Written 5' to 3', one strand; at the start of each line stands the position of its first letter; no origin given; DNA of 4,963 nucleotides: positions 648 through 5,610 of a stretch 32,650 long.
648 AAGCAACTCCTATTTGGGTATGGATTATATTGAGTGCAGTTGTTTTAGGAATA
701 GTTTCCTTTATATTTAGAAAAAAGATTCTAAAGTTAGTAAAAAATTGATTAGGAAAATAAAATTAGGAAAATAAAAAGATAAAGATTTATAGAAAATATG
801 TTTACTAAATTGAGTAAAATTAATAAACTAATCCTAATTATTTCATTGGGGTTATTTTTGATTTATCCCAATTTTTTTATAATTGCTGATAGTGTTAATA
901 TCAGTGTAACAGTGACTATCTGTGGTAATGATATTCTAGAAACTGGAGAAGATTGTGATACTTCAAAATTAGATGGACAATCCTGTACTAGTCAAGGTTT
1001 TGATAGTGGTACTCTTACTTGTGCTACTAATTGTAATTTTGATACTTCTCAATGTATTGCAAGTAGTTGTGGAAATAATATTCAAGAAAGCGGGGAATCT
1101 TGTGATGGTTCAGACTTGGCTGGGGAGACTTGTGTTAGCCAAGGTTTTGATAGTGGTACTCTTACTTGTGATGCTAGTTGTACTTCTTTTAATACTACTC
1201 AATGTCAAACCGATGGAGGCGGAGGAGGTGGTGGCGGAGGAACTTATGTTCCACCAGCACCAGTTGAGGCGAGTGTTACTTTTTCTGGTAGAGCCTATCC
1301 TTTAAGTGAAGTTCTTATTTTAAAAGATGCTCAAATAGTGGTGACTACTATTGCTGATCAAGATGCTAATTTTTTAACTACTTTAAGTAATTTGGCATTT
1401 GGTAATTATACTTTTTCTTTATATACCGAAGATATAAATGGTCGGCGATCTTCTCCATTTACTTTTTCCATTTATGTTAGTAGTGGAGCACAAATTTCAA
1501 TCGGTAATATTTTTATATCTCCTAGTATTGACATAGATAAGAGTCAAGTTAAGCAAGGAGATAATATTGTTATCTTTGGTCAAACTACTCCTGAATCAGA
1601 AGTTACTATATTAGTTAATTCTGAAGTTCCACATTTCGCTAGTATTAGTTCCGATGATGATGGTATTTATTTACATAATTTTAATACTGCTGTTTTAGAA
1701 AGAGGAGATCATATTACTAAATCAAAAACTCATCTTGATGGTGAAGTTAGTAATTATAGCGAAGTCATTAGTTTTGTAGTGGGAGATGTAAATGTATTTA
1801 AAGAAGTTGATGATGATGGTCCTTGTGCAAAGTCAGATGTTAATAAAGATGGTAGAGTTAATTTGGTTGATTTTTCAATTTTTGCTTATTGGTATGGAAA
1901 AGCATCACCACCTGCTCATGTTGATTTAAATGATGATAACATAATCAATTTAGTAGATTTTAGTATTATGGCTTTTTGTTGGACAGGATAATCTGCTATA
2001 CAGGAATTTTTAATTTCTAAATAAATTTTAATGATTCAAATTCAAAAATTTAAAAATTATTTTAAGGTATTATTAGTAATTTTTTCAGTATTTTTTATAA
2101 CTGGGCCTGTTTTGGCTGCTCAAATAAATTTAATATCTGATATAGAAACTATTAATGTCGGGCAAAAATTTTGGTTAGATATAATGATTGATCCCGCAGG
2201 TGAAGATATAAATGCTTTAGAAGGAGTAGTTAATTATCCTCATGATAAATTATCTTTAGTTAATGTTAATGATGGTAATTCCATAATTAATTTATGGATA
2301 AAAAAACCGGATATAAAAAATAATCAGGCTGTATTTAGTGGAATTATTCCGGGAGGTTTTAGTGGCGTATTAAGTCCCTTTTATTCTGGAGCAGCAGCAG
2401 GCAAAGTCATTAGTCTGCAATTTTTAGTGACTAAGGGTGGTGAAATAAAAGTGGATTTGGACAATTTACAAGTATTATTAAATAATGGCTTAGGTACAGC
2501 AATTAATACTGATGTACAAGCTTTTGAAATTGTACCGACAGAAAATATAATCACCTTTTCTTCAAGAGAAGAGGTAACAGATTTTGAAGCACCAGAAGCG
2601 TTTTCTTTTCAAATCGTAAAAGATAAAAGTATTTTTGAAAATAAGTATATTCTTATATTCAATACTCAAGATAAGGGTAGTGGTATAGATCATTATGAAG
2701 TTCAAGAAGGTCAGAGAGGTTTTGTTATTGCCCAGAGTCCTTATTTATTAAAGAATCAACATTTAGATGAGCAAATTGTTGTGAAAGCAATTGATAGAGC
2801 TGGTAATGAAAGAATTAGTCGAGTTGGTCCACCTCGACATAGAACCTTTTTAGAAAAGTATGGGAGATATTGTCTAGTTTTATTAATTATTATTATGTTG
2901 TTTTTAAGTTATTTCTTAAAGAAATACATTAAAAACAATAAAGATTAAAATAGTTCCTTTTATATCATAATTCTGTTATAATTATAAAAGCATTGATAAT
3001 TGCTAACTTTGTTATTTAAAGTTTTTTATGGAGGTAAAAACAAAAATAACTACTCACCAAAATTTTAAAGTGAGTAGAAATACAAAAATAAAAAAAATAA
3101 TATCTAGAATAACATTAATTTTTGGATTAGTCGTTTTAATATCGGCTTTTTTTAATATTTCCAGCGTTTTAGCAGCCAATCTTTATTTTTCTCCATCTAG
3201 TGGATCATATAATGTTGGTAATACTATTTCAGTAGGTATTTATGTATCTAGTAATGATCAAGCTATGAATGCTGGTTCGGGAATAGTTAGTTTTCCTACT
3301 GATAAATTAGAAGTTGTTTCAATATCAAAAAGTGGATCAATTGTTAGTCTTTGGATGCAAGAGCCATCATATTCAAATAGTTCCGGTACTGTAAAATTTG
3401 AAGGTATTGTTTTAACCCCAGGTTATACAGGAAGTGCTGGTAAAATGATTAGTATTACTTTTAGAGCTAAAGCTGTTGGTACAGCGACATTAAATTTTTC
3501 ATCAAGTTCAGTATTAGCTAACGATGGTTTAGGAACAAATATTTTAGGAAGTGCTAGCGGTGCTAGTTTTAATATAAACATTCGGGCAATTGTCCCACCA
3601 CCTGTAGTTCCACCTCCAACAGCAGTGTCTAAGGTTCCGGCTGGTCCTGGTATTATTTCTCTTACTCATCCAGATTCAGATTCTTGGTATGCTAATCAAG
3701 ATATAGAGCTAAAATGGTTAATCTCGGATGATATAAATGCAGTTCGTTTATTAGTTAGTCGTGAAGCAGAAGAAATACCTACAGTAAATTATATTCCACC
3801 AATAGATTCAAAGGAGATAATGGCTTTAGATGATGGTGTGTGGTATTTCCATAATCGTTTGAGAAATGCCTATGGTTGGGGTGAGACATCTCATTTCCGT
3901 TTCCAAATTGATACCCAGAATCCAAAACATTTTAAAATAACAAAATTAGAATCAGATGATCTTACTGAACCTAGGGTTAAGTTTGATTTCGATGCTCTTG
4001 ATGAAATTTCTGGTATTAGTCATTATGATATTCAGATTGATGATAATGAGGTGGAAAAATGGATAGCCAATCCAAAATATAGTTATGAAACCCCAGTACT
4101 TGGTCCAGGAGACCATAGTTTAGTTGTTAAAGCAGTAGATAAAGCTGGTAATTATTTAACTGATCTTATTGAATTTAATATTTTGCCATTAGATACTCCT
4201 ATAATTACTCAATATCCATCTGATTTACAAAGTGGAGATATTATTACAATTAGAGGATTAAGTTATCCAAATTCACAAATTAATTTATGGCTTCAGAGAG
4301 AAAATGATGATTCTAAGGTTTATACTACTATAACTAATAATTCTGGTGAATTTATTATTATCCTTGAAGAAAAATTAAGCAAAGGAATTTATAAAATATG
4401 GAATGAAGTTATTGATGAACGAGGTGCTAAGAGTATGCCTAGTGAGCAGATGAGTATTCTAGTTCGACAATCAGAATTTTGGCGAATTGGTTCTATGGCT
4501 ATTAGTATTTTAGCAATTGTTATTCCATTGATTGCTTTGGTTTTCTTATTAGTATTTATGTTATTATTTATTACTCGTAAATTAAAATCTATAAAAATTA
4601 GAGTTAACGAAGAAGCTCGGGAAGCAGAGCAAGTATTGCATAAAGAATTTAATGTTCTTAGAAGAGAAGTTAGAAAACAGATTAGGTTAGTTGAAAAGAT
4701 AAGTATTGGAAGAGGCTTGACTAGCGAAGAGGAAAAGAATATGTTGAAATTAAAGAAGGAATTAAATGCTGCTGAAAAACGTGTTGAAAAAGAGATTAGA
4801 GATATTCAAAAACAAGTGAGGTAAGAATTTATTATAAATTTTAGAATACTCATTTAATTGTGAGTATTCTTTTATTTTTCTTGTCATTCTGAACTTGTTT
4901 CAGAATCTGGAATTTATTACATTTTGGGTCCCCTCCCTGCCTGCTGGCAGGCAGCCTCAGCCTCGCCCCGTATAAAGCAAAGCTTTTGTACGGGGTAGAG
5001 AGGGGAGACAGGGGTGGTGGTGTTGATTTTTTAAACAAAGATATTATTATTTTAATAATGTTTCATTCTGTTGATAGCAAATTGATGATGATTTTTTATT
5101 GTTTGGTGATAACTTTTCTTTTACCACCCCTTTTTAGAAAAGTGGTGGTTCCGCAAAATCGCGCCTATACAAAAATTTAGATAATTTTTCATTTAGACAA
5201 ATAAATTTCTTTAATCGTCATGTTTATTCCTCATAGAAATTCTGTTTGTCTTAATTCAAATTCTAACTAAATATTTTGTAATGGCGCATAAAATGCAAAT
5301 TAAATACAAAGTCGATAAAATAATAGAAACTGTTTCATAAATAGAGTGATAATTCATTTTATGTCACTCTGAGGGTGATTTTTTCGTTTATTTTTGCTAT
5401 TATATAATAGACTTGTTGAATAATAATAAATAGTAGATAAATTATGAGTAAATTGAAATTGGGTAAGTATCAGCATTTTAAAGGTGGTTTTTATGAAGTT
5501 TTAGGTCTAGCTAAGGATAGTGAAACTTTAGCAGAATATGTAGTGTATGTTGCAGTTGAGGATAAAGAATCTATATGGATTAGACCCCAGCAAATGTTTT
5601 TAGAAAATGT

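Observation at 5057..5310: Two-copy ~250-nt non-coding element with compensatory base-pair changes (second copy 31598..31841)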

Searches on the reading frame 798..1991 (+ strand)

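Call 64: search_protein_families(library=pfam, proteins=[window:798-1991:+])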
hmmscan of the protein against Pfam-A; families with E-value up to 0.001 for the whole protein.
window:798-1991:+ (397 aa): 2 families
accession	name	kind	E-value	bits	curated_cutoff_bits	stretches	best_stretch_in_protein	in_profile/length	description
PF17936.7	Big_6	-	3e-05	24.6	27.6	0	160-223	15-79/83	Bacterial Ig domain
PF00404.24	Dockerin_1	-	0.00024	21.7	22.9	0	346-391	2-52/57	Dockerin type I domain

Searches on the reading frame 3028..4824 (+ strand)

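Call 13: search_protein_families(library=pfam, proteins=[window:3028-4824:+])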
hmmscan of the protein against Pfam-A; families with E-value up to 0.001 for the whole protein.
window:3028-4824:+ (598 aa): 1 family
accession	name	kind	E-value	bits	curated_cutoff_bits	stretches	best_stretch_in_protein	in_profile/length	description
PF19077.6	Big_13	-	1.7e-06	28.9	27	0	348-380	61-94/102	Bacterial Ig-like domain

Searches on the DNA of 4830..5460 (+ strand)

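Call 7: search_rna_families(source=window, start=4830, end=5460, threshold=evalue, max_evalue=10)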
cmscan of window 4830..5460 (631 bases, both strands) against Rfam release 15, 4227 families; matches with E-value up to 10: 9.
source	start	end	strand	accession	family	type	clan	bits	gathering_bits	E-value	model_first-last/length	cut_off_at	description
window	4840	4875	-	RF01375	CRISPR-DR62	Gene; CRISPR;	-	24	45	1.3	1-37/37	no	CRISPR RNA direct repeat element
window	5204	5241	-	RF00352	snoR21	Gene; snRNA; snoRNA; CD-box;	-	19.5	45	7.1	1-82/82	no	Small nucleolar RNA R21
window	5186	5239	-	RF02539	SNOR75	Gene; snRNA; snoRNA; CD-box;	-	19.1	50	0.68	1-87/87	no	Plant small nucleolar RNA SNOR75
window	4982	5081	-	RF01504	Afu_254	Gene; sRNA;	-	18.4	60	1.7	1-158/158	no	A. fumigatus sRNA Afu_254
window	5216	5267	-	RF00085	SNORD28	Gene; snRNA; snoRNA; CD-box;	-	17.7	50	5.3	1-75/75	no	Small nucleolar RNA SNORD28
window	5078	5137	+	RF01182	SNORD11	Gene; snRNA; snoRNA; CD-box;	CL00103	16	55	6.2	1-84/84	no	Small nucleolar RNA SNORD11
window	5319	5392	-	RF01651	ceN69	Gene; snRNA; snoRNA; CD-box;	-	15.5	45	5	1-107/107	no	Caenorhabditis snoRNA ceN69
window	5066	5140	+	RF01185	snR75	Gene; snRNA; snoRNA; CD-box;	CL00045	13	40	4.3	1-88/88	no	Small nucleolar RNA snR75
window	5292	5400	+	RF02504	Atu_L1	Gene; sRNA;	-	12.7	60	2.4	1-174/174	no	Rhizobiales sRNA Atu_L1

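Call 68: build_rna_model(alignment_id=A2, structure=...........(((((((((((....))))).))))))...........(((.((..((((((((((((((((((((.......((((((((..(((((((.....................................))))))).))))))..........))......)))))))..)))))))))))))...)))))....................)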
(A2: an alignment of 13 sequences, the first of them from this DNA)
Model R1 built from alignment A2 (13 sequences, 220 columns); structure: as given.
model positions 185; base pairs 51; branch points 1; effective number of sequences 1.49; information 0.591 bits per position. Calibrated on 0.2 Mb of random sequence (short: E-values are rough).
structure used (alignment columns):
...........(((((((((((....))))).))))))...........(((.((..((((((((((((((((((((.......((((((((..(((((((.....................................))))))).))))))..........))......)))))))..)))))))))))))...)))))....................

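Call 69: search_with_rna_model(model_id=R1, sources=[window, L001, L002, L003, L004, L005, L006, L007, L008, L009, L010, L011, L012, L014, L015, L016, L017, L018, L020, L023, L025, L026, L030, L031, L032, L033, L035, L036, L039, L040, L041, L042, L043, L044], max_evalue=1, make_alignment=true)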
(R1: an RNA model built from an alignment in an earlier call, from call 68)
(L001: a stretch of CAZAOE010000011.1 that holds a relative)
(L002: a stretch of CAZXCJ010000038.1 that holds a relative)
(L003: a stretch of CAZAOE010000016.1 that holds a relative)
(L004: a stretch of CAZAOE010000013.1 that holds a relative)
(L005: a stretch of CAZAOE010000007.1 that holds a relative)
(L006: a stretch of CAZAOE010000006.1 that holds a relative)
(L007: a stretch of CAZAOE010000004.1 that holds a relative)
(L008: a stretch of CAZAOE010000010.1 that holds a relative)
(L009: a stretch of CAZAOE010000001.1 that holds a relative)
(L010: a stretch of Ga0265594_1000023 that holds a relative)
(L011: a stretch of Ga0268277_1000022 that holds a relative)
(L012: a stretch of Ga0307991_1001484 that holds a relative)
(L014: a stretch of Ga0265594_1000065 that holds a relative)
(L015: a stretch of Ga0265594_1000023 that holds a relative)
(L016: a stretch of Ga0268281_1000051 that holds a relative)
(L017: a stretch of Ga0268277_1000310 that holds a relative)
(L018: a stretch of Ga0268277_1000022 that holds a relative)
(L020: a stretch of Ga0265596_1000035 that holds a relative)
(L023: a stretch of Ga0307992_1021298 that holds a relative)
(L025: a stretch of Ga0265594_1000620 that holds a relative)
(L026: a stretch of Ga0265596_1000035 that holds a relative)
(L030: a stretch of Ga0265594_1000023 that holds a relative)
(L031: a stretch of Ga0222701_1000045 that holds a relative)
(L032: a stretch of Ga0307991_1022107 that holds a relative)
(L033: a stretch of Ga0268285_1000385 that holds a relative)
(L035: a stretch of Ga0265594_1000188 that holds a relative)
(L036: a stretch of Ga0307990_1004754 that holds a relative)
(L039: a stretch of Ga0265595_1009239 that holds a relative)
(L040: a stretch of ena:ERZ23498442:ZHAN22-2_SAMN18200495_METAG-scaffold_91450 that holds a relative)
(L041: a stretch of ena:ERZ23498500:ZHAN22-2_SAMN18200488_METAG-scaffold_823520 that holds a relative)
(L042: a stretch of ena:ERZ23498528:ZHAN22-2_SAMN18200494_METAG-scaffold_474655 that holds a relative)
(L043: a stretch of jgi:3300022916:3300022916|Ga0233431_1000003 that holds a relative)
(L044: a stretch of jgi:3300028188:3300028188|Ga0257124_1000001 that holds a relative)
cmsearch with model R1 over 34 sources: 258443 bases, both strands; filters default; matches with E-value up to 1: 87.
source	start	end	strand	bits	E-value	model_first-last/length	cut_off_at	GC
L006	196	380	+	216.7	9.9e-44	1-185/185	no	0.33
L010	4645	4829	+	216.7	9.9e-44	1-185/185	no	0.33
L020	3102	3286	-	216.7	9.9e-44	1-185/185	no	0.33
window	31653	31837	+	201.9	1.5e-40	1-185/185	no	0.3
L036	5033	5217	-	200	3.7e-40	1-185/185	no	0.29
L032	1643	1827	-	190.2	4.6e-38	1-185/185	no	0.3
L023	110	294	+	180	7.1e-36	1-185/185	no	0.29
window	5112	5298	+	177.1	3e-35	1-185/185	no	0.28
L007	5475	5702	+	173.7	1.6e-34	1-185/185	no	0.36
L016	3730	3957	+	173.7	1.6e-34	1-185/185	no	0.36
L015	2416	2643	-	170.7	6.9e-34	1-185/185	no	0.4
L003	4236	4463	+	169.2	1.5e-33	1-185/185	no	0.4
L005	3878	4105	+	168.9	1.7e-33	1-185/185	no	0.4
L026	1750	1977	-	168.9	1.7e-33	1-185/185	no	0.4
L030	2669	2896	+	168.9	1.7e-33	1-185/185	no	0.4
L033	6534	6761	+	168.4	2.2e-33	1-185/185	no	0.41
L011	985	1212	+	168.4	2.2e-33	1-185/185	no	0.4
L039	118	345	+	168.1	2.6e-33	1-185/185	no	0.41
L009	87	314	-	166.6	5.4e-33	1-185/185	no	0.4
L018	5806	6033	-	165.7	8.1e-33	1-185/185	no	0.41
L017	1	138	+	155.7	1.1e-30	48-185/185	5'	0.35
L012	590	775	+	143.7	4.2e-28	1-185/185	no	0.27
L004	1398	1503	-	109.9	7.1e-21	80-185/185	5'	0.32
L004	734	943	-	109.9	7.4e-21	1-185/185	no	0.33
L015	1752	1961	-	109.9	7.4e-21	1-185/185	no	0.33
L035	1253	1472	-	100.6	7.3e-19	1-185/185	no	0.36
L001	4967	5186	-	100.6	7.3e-19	1-185/185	no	0.36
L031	583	816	-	99.2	1.4e-18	1-185/185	no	0.34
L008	116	294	+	99.1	1.5e-18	1-185/185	no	0.34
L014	3426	3604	-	99.1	1.5e-18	1-185/185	no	0.34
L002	697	971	-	93.9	1.9e-17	1-185/185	no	0.39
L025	5507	5820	+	93.6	2.3e-17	1-185/185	no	0.36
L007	5566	5691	-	46.1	3.3e-07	49-174/185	no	0.31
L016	3821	3946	-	46.1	3.3e-07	49-174/185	no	0.31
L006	244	369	-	42.3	2.1e-06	49-174/185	no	0.34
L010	4693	4818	-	42.3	2.1e-06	49-174/185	no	0.34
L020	3113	3238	+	42.3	2.1e-06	49-174/185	no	0.34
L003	4327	4452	-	37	3e-05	49-174/185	no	0.35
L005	3969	4094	-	37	3e-05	49-174/185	no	0.35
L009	98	223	+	37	3e-05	49-174/185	no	0.35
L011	1076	1201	-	36.5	3.8e-05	49-174/185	no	0.36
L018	5817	5942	+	36.5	3.8e-05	49-174/185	no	0.36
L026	1761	1886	+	36.5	3.8e-05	49-174/185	no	0.36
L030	2760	2885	-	36.5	3.8e-05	49-174/185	no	0.36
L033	6625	6750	-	36.5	3.8e-05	49-174/185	no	0.36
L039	209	334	-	36.5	3.8e-05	49-174/185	no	0.36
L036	5170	5237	+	35.8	5.3e-05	1-185/185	no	0.28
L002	924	992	+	35.5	6.1e-05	1-185/185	no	0.28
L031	769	837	+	35.5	6.1e-05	1-185/185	no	0.28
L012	570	637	-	35.4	6.4e-05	1-185/185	no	0.25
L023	90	157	-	34.5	0.0001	1-185/185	no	0.28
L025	5486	5554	-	33.7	0.00015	1-185/185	no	0.32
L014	3613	3681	+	32.3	0.00029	1-185/185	no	0.26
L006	176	243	-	32.2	0.00031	1-185/185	no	0.28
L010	4625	4692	-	32.2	0.00031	1-185/185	no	0.28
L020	3239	3306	+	32.2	0.00031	1-185/185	no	0.28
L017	1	154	-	31.8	0.00038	1-175/185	3'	0.32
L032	1780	1847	+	28.2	0.0023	1-185/185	no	0.26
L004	895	1022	+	26.2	0.0061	1-185/185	no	0.29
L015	1913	2040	+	26.2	0.0061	1-185/185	no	0.29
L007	5832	5923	+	25.5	0.0086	1-185/185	no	0.33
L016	4087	4178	+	25.5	0.0086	1-185/185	no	0.33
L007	5780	5879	-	25.2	0.0098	1-185/185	no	0.37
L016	4035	4134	-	25.2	0.0098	1-185/185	no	0.37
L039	98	156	-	24.3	0.015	1-185/185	no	0.29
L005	3858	3916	-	24.3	0.015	1-185/185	no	0.29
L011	965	1023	-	24.3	0.015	1-185/185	no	0.29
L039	3136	3226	-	23.8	0.019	1-185/185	no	0.3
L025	1398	1497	+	23.6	0.022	1-185/185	no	0.3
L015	2607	2632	+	23.5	0.023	12-37/185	no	0.31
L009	278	303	+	23.5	0.023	12-37/185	no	0.31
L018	5997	6022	+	23.5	0.023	12-37/185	no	0.31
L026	1941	1966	+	23.5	0.023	12-37/185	no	0.31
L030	2680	2705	-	23.5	0.023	12-37/185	no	0.31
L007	5455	5522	-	23.4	0.024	1-185/185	no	0.29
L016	3710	3777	-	23.4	0.024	1-185/185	no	0.29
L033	11399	11495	-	20.9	0.08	1-185/185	no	0.31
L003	4184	4283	-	19.8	0.14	1-185/185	no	0.29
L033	6482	6581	-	19.8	0.14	1-185/185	no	0.29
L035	3473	3552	+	18.9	0.22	1-185/185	no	0.26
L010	4058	4116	-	17.8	0.38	1-185/185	no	0.17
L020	3815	3873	+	17.8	0.38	1-185/185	no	0.17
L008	71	96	-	17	0.56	12-37/185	no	0.35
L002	7085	7127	+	16.1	0.86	90-132/185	no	0.28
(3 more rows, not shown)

Alignment A3: 87 matches aligned to the model, 460 columns, each read 5' to 3' on its own strand. Consensus structure (alignment columns), stored with it:
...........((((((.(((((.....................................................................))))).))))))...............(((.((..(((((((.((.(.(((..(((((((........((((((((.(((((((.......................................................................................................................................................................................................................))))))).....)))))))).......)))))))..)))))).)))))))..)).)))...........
